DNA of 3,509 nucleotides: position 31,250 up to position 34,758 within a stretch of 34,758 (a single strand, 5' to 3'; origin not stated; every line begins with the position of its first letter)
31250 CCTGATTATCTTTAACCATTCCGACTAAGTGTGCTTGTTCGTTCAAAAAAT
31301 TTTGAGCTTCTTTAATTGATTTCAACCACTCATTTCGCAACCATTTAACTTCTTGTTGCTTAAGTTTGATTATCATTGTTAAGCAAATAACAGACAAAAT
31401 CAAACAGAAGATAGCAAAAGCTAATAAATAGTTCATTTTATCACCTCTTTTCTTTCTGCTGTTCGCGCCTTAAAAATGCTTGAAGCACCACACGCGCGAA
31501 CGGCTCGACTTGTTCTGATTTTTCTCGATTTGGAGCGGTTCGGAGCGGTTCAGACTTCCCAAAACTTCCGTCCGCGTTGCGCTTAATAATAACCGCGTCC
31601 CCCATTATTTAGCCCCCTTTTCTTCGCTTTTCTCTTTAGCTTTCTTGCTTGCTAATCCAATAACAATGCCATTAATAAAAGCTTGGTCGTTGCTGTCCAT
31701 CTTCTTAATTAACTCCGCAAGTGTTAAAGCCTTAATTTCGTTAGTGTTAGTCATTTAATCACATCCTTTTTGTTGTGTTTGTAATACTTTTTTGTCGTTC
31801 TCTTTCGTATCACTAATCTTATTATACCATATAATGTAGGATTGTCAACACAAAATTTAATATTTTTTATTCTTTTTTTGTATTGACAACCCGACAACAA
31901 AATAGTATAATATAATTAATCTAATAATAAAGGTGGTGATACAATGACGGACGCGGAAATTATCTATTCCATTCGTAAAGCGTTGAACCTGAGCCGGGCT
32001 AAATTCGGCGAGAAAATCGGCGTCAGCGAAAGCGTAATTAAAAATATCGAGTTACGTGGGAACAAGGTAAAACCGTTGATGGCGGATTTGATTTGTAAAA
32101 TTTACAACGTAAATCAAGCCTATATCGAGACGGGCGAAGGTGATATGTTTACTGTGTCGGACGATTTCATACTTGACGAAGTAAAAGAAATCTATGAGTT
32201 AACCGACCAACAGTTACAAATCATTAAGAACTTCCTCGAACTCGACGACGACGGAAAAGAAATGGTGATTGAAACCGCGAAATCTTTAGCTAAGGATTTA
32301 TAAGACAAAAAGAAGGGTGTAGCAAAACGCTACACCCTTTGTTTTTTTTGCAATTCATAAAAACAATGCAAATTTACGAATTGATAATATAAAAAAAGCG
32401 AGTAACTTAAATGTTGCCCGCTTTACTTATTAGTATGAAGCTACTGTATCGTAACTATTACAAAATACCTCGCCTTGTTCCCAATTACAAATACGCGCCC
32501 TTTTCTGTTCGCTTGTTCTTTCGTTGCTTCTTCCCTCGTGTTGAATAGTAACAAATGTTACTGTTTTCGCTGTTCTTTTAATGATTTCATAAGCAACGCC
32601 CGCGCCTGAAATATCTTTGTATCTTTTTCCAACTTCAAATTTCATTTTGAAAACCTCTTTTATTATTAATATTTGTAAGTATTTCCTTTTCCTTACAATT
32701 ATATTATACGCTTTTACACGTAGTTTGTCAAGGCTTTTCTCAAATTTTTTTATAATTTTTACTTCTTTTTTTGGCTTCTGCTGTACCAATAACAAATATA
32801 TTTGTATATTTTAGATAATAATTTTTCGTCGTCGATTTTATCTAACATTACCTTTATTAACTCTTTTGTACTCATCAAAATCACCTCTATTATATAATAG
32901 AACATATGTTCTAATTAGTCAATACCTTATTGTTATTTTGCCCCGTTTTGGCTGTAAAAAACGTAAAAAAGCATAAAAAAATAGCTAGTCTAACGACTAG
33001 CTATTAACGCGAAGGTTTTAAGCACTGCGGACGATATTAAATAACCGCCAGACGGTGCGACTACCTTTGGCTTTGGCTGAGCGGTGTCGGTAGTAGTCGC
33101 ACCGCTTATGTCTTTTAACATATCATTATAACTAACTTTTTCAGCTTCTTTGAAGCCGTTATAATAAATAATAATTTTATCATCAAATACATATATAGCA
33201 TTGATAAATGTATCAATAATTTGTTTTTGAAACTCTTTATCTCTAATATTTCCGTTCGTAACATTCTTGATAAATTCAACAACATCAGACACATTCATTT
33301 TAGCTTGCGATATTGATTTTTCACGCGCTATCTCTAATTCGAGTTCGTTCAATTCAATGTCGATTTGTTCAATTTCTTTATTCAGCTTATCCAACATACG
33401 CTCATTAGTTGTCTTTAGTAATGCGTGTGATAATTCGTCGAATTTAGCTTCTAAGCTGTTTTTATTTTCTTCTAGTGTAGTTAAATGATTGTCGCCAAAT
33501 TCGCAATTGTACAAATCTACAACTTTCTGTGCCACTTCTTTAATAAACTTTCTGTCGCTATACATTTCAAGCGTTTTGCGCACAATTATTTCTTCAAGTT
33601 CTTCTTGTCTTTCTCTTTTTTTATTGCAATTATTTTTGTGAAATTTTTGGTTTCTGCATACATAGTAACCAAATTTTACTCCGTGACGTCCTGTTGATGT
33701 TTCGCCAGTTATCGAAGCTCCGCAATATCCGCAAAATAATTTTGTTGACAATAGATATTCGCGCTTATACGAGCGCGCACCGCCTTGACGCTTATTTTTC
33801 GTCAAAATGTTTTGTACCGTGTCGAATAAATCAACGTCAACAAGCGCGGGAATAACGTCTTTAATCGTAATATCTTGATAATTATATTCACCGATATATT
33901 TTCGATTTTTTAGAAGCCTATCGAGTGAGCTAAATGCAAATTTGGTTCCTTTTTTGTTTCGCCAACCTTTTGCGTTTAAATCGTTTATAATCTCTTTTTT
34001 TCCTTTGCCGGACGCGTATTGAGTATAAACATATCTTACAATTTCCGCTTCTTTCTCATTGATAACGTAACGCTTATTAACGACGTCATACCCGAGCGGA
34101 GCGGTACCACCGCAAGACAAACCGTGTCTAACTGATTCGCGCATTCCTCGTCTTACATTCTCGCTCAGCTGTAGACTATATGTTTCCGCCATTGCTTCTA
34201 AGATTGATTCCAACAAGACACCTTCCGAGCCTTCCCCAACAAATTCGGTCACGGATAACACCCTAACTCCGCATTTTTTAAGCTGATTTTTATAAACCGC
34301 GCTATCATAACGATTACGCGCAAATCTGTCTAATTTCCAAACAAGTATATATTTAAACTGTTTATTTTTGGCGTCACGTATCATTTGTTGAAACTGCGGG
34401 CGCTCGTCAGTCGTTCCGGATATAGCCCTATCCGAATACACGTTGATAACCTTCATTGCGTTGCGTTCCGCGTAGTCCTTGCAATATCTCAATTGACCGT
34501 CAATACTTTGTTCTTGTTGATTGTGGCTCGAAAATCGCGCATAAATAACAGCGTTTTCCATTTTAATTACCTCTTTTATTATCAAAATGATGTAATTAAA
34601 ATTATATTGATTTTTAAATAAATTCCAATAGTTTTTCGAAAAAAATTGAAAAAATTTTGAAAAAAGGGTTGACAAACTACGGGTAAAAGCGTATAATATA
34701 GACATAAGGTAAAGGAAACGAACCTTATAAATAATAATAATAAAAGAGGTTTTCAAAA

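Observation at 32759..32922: A perfect LexA (Cheo-type) box inside a promoter drives a 38-codon ORF beside int, a candidate SOS-gated antirepressor or excision factor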

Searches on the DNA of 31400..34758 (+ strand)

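Call 6: search_dna_similar(query=window:31400-34758:+, collection=phages, mode=near, max_rows=30)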
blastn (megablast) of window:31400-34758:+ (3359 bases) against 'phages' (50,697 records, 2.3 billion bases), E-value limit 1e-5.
No match.

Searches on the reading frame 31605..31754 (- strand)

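Call 11: search_protein_families(library=pfam, proteins=[window:31605-31754:-], max_evalue=0.1)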
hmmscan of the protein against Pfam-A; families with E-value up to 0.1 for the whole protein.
window:31605-31754:- (49 aa): 1 family
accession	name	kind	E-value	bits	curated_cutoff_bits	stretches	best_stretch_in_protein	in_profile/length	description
PF09890.14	DUF2117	-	0.062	12.7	25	1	15-39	155-179/325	Uncharacterized protein conserved in archaea (DUF2117)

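Call 12: search_protein_families(library=phrogs, proteins=[window:31605-31754:-], max_evalue=0.1)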
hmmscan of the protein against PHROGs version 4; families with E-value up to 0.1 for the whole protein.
window:31605-31754:- (49 aa): 1 family
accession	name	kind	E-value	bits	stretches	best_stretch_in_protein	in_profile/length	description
phrog_31937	-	unknown function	0.047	15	1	7-43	33-69/99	-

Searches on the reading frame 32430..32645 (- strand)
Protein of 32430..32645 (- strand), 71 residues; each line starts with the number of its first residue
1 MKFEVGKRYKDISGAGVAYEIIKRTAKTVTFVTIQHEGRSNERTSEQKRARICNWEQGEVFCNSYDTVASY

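Call 11: search_protein_families(library=pfam, proteins=[window:32430-32645:-], max_evalue=0.1)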
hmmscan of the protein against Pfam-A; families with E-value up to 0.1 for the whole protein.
window:32430-32645:- (71 aa): 0 families

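Call 12: search_protein_families(library=phrogs, proteins=[window:32430-32645:-], max_evalue=0.1)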
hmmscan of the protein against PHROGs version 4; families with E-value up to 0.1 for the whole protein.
window:32430-32645:- (71 aa): 1 family
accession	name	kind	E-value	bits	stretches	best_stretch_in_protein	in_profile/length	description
phrog_34452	-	unknown function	0.039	14.6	1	5-68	95-159/175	-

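Call 14: find_encoding_contigs(protein=window:32430-32645:-, flank=6000, max_places=10)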
Protein window:32430-32645:- (71 aa): 11 contigs read that carry it; 9 places shown.
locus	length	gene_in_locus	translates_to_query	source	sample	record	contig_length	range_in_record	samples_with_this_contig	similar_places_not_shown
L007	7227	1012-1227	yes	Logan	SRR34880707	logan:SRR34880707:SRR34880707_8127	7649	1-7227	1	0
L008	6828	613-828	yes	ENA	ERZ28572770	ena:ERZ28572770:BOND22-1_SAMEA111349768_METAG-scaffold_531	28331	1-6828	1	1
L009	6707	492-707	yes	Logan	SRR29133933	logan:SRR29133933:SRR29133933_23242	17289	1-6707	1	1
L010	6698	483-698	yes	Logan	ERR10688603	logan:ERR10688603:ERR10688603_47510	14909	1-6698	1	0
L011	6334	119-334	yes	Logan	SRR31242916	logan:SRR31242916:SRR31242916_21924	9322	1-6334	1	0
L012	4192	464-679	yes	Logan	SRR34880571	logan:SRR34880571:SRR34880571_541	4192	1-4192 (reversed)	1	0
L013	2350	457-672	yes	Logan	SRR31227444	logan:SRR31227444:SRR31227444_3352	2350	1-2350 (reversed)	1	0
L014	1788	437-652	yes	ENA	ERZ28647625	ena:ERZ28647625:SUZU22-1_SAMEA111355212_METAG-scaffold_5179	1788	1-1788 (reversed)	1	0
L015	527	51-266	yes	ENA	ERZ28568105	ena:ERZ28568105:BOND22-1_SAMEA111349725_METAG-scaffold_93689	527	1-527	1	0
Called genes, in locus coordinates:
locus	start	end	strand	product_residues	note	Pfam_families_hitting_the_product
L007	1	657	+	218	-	?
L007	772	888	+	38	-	-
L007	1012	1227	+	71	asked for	-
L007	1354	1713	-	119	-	PF01381:HTH_3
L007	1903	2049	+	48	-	-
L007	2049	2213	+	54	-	-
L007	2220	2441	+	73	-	-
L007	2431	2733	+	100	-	-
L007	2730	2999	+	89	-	-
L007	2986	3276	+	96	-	-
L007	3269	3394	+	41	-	-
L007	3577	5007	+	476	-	PF13476:AAA_23 (faint)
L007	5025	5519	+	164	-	-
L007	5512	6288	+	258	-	PF12684:DUF3799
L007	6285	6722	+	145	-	PF00436:SSB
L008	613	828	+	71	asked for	-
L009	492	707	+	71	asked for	-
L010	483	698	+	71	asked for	-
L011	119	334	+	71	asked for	-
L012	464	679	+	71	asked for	-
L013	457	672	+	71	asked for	-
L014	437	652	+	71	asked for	-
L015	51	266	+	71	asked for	-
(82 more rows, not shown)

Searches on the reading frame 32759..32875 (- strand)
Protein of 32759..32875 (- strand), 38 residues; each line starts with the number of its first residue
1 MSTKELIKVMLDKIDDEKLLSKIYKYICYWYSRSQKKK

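Call 11: search_protein_families(library=pfam, proteins=[window:32759-32875:-], max_evalue=0.1)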
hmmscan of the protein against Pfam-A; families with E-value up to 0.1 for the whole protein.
window:32759-32875:- (38 aa): 1 family
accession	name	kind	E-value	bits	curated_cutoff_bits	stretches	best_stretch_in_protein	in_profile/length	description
PF08853.16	DUF1823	-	0.011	16.4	25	1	2-36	3-37/113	Domain of unknown function (DUF1823)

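Call 12: search_protein_families(library=phrogs, proteins=[window:32759-32875:-], max_evalue=0.1)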
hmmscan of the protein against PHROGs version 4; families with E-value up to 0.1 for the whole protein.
window:32759-32875:- (38 aa): 0 families

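Call 13: find_encoding_contigs(protein=window:32759-32875:-, flank=6000, max_places=10)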
Protein window:32759-32875:- (38 aa): 7 contigs read that carry it; 6 places shown.
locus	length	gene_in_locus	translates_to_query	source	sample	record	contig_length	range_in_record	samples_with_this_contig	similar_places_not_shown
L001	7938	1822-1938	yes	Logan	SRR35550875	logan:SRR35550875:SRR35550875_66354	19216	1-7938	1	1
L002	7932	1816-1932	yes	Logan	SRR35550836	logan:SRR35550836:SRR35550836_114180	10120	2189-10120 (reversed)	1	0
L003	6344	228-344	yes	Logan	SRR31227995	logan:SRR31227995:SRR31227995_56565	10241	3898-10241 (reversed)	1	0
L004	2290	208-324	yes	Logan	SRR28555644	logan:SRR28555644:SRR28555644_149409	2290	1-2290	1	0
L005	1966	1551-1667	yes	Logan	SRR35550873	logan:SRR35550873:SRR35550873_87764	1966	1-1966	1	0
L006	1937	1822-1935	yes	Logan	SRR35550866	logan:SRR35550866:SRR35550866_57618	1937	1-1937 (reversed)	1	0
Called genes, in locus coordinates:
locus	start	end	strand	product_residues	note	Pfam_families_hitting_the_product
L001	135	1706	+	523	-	PF00239:Resolvase, PF07508:Recombinase, PF13408:Zn_ribbon_recom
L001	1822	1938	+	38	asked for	-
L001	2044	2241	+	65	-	-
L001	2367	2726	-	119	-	PF01381:HTH_3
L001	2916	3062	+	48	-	-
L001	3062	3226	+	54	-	-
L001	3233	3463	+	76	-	-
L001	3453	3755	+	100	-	-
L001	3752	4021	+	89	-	-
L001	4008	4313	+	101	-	-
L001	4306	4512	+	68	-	-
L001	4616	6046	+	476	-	PF13476:AAA_23 (faint)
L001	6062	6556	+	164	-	-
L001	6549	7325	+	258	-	PF12684:DUF3799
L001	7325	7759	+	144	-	PF00436:SSB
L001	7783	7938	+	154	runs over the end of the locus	PF02732:ERCC4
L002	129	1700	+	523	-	PF00239:Resolvase, PF07508:Recombinase, PF13408:Zn_ribbon_recom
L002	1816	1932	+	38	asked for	-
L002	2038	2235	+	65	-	-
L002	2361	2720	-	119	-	PF01381:HTH_3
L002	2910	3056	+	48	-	-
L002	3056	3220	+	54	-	-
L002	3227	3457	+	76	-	-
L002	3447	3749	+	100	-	-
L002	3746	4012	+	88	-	-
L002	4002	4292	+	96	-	-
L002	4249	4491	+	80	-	-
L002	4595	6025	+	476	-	PF13476:AAA_23 (faint)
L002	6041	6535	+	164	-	-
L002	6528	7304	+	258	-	PF12684:DUF3799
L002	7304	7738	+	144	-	PF00436:SSB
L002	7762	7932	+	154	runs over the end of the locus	PF02732:ERCC4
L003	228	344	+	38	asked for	-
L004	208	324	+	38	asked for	-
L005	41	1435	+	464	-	PF00239:Resolvase, PF07508:Recombinase, PF13408:Zn_ribbon_recom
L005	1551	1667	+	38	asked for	-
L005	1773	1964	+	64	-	?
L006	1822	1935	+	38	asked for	?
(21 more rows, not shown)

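Call 27: search_protein_representatives(protein=window:32762-32875:-)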
Query: 38 residues. Proteins with E-value up to 0.001 (for the whole library): 3; up to 1e-10: 1; up to 1e-30: 0. The best 3 are listed.
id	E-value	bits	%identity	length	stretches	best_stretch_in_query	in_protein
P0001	1.3e-15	70.4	92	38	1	1-38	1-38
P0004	4.2e-06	41.6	44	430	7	15-32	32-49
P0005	8.8e-05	37.6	-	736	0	-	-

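Call 45: search_solved_structures(query=window:32762-32875:-, max_evalue=10, show_alignments=3)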
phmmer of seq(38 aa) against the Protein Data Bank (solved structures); distinct sequences matched with E-value up to 10: 1.
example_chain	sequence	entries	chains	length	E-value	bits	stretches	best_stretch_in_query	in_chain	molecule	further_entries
5apw_A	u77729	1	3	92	1.2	12.9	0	1-25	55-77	GENERAL CONTROL PROTEIN GCN4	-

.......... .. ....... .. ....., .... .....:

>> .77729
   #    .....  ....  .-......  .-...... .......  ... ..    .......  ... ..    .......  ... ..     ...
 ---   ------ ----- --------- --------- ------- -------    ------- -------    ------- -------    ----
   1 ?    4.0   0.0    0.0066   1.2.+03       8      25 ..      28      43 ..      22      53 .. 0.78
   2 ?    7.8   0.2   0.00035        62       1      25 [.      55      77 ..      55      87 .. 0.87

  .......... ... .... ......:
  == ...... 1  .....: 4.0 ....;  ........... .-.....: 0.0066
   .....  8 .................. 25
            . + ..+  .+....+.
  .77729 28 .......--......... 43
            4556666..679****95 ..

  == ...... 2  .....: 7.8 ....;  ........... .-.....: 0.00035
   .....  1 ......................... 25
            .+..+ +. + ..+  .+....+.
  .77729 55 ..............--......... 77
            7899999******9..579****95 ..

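Call 67: search_protein_families(library=pfam, alignment_id=A4, max_evalue=1)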
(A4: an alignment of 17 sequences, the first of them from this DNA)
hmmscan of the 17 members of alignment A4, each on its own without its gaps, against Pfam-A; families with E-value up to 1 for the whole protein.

A. member 1, seq(38 aa): 1 family
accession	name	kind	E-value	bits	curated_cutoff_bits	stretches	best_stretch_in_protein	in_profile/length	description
PF08853.16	DUF1823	-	0.011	16.4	25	1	2-36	3-37/113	Domain of unknown function (DUF1823)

B. families by the number of members that match (of 17 scanned): 9 families
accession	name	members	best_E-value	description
PF08853.16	DUF1823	2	0.011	Domain of unknown function (DUF1823)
PF03750.18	Csm2_III-A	1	0.011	Csm2 Type III-A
PF18430.7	DBD_HTH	1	0.014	Putative DNA-binding domain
PF14278.11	TetR_C_8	1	0.015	Transcriptional regulator C-terminal region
PF21861.2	RepB_C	1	0.042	Replication protein RepB, C-terminal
PF18865.6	AbiJ_NTD5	1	0.052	AbiJ N-terminal domain 5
PF24147.2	C2_SHIP1-2_2nd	1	0.11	SHIP1/2 second C2 domain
PF05055.17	DUF677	1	0.16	Protein of unknown function (DUF677)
PF09709.15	Cas_Csd1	1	0.16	CRISPR-associated protein (Cas_Csd1)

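Call 68: search_protein_families(library=phrogs, alignment_id=A4, max_evalue=1)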
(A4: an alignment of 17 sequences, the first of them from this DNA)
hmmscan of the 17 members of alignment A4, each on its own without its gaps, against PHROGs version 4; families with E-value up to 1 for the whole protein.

A. member 1, seq(38 aa): 1 family
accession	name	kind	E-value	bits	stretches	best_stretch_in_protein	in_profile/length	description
phrog_19640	-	unknown function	0.16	13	1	4-27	2-25/32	-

B. families by the number of members that match (of 17 scanned): 12 families
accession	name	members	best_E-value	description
phrog_19640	-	2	0.018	-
phrog_36665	-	2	0.13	-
phrog_33013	-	1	0.0062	-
phrog_19734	-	1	0.058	-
phrog_19539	-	1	0.11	-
phrog_38589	-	1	0.12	-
phrog_19085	-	1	0.16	-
phrog_6147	-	1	0.16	-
phrog_8426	-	1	0.19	-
phrog_1155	-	1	0.26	-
phrog_2436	-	1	0.29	-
phrog_4648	-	1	0.37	-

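Call 96: search_solved_structures(query=A4, max_evalue=10, show_alignments=3)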
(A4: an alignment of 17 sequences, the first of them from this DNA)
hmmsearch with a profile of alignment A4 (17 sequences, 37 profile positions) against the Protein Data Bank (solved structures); distinct sequences matched with E-value up to 10: 7.
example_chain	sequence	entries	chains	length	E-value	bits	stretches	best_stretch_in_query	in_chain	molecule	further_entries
6dm9_B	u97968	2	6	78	0.15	15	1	2-30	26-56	DHD15_extended_B | DHD15_closed_B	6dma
8rst_A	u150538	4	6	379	0.67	12.9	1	6-26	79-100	Rap3T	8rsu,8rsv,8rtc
8tw7_4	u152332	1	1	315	1.5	11.8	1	12-28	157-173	Replication factor C subunit 4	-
8tw8_4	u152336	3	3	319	1.6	11.7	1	12-28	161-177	Replication factor C subunit 4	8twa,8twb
9ijj_4X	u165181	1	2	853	1.9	11.5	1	11-29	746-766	Leucine-rich repeat and death domain-containing protein 1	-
1sxj_B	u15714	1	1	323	2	11.4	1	12-28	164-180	Activator 1 37 kDa subunit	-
7sgz_B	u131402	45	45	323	2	11.4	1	12-28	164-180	Replication factor C subunit 4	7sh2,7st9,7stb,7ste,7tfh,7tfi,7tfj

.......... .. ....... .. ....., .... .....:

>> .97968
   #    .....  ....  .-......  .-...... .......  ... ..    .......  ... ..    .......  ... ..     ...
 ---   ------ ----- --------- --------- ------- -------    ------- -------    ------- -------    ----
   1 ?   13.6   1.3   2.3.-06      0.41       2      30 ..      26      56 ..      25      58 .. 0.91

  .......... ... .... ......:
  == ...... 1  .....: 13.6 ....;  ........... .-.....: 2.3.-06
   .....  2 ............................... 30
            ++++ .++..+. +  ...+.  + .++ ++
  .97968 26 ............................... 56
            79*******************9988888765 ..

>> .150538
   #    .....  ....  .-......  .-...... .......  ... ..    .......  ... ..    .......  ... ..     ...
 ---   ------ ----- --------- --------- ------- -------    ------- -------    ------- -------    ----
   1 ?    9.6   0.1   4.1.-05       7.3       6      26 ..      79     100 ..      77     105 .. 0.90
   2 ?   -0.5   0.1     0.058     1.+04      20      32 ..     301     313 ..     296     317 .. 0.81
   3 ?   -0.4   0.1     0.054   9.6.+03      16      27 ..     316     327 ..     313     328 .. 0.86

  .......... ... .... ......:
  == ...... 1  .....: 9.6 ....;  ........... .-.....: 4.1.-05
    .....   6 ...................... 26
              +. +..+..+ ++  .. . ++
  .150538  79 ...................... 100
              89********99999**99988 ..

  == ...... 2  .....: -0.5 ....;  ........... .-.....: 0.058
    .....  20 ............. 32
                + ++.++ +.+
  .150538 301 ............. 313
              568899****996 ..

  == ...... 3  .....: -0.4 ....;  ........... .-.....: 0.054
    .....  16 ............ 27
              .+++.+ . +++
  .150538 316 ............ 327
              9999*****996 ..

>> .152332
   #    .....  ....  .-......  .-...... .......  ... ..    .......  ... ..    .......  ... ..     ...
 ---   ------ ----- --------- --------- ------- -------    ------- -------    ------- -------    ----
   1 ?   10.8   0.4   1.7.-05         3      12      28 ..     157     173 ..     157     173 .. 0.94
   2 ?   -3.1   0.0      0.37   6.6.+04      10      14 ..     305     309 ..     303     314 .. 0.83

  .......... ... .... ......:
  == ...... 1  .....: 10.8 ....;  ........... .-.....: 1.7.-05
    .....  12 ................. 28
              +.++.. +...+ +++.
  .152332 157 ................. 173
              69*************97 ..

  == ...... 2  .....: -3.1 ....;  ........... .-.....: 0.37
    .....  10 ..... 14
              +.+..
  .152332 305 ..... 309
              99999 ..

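Call 105: predict_structure(alignment_id=A7)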
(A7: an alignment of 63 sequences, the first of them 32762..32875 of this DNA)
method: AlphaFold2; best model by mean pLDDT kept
length: 38 residues; sequences in the alignment: 63
mean_pLDDT: 88.7   pTM: 0.50
mean pLDDT of the five models: 88.7, 86.3, 84.0, 82.0, 80.0
residues with pLDDT >= 90: 27; 70-90: 9; 50-70: 2; < 50: 0
segments of 3 or more residues with pLDDT < 50: none
pLDDT, mean of each block of 10 residues (from residue 1): 90 91 93 78
secondary structure, 60 per line:
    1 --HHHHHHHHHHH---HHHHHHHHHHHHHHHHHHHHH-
elements in order: H3-13 H17-37
